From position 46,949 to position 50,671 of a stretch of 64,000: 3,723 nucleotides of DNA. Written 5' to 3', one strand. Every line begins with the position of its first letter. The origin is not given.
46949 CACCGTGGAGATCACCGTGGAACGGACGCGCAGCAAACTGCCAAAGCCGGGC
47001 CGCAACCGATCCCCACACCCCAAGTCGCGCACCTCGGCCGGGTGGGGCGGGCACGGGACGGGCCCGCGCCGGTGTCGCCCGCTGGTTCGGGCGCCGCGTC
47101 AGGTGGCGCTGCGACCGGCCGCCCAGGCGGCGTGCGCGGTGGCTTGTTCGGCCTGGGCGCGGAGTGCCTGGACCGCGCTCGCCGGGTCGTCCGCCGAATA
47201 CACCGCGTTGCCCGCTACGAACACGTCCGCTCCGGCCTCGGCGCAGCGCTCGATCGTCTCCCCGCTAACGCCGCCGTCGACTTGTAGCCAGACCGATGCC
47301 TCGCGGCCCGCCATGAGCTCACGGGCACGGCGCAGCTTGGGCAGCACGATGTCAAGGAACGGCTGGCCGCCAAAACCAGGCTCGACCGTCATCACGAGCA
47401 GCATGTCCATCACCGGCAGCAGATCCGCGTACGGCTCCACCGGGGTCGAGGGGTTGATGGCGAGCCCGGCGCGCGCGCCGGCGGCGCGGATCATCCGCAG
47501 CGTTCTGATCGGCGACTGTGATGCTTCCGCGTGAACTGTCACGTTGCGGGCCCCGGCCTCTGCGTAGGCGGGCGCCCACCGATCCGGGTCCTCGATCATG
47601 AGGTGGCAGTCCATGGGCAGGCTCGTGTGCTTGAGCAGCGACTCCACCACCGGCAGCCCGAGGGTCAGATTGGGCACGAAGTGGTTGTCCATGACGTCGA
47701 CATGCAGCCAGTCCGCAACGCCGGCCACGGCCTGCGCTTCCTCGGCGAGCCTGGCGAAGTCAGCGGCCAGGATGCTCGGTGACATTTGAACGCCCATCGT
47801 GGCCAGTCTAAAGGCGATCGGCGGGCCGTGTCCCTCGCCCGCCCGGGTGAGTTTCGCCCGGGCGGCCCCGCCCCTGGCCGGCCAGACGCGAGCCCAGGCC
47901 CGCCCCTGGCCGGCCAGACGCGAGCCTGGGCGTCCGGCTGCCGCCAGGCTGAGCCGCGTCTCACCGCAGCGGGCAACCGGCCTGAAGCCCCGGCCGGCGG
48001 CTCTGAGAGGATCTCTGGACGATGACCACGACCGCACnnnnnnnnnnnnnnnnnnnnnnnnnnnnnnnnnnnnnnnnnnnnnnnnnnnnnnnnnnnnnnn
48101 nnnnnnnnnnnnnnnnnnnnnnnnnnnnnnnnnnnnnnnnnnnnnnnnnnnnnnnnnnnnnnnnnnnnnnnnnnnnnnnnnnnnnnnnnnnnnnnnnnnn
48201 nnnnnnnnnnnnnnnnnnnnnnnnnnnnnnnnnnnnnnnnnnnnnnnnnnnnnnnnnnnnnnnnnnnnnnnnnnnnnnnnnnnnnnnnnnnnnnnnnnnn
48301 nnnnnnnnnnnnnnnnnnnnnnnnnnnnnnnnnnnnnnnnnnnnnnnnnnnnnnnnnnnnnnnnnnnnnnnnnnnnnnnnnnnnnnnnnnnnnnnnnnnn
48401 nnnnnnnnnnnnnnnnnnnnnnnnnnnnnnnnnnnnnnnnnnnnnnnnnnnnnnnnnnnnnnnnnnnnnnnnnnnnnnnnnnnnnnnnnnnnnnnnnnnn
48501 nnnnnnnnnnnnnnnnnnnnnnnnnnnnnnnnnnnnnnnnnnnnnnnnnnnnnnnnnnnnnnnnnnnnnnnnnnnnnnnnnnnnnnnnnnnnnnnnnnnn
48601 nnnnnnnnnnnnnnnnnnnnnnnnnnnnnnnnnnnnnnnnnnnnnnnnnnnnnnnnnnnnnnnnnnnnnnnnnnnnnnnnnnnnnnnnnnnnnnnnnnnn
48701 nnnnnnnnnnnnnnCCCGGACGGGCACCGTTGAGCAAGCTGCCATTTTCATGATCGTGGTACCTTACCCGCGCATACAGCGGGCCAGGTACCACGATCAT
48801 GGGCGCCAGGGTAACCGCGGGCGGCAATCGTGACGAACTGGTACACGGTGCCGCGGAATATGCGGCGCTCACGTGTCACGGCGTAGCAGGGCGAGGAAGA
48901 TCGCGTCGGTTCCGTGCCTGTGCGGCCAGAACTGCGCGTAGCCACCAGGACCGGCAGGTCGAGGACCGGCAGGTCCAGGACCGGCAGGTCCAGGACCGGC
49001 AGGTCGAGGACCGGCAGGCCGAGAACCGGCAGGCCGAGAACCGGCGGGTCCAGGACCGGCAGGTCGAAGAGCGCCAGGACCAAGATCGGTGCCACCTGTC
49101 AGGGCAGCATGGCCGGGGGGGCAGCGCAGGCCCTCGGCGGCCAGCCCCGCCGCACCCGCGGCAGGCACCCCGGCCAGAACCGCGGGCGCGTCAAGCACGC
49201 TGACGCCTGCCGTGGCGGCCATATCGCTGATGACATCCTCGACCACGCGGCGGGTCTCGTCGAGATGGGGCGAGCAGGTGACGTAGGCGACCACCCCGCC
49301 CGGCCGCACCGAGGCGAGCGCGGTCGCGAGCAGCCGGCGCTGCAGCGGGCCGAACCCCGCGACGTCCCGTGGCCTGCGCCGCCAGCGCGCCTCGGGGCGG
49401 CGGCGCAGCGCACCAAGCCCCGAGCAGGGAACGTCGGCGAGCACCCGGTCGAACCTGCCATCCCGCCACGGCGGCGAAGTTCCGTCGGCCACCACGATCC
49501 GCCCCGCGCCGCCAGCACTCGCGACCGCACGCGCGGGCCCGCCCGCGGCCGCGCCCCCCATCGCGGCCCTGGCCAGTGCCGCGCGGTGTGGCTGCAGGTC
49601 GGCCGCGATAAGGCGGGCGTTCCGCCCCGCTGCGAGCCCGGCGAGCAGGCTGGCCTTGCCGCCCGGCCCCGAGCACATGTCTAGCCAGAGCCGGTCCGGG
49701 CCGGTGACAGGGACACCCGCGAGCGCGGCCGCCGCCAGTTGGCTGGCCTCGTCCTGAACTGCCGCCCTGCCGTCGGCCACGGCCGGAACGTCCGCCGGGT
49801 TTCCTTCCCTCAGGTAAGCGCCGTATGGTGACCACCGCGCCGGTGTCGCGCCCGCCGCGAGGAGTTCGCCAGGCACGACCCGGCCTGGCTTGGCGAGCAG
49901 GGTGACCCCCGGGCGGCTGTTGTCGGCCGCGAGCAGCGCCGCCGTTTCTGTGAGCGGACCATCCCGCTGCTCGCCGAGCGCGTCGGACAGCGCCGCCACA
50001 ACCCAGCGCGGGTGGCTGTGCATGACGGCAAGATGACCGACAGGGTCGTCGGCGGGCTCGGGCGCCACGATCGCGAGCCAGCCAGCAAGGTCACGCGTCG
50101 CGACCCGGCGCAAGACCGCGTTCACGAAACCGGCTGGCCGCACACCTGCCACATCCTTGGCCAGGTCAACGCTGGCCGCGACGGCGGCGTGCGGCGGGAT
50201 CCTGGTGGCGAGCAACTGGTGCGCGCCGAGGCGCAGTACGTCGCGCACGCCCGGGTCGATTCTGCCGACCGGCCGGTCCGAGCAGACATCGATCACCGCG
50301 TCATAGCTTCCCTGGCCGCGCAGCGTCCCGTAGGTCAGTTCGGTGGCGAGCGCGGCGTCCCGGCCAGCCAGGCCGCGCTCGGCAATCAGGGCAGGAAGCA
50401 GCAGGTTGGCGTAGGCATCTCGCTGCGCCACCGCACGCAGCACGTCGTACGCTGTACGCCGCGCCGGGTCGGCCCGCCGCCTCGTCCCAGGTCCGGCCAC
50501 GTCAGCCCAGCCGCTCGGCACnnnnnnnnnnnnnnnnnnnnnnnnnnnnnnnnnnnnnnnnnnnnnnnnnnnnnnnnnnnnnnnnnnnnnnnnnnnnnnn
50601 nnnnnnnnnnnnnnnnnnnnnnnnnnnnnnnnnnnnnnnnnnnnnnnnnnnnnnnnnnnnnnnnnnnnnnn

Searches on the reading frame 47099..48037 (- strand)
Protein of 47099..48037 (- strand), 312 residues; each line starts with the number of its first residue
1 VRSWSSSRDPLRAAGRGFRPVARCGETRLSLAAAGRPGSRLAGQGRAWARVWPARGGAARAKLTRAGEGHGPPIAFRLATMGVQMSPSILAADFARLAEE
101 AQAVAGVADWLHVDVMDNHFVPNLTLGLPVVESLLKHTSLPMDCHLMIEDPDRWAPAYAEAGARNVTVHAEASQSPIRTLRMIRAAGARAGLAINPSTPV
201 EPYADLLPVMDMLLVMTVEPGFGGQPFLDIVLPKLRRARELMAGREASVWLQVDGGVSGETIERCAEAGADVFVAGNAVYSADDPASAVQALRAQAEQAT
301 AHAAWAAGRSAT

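Call 62: search_protein_families(library=pfam, proteins=[window:47099-48037:-], max_evalue=0.0001)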
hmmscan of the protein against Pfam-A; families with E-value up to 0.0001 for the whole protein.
window:47099-48037:- (312 aa): 1 family
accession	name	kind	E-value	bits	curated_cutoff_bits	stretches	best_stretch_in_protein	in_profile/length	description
PF00834.25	Ribul_P_3_epim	-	9.3e-76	254.1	21.1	1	85-280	2-198/198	Ribulose-phosphate 3 epimerase family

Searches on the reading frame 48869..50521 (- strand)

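Call 62: search_protein_families(library=pfam, proteins=[window:48869-50521:-], max_evalue=0.0001)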
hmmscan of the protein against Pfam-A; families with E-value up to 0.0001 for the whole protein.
window:48869-50521:- (550 aa): 2 families
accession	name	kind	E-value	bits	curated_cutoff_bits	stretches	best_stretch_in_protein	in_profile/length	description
PF01189.24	Methyltr_RsmB-F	-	1.1e-36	126.8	27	1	276-436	9-159/199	16S rRNA methyltransferase RsmB/F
PF01029.23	NusB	-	5.4e-26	92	23.1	1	19-141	2-132/133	NusB family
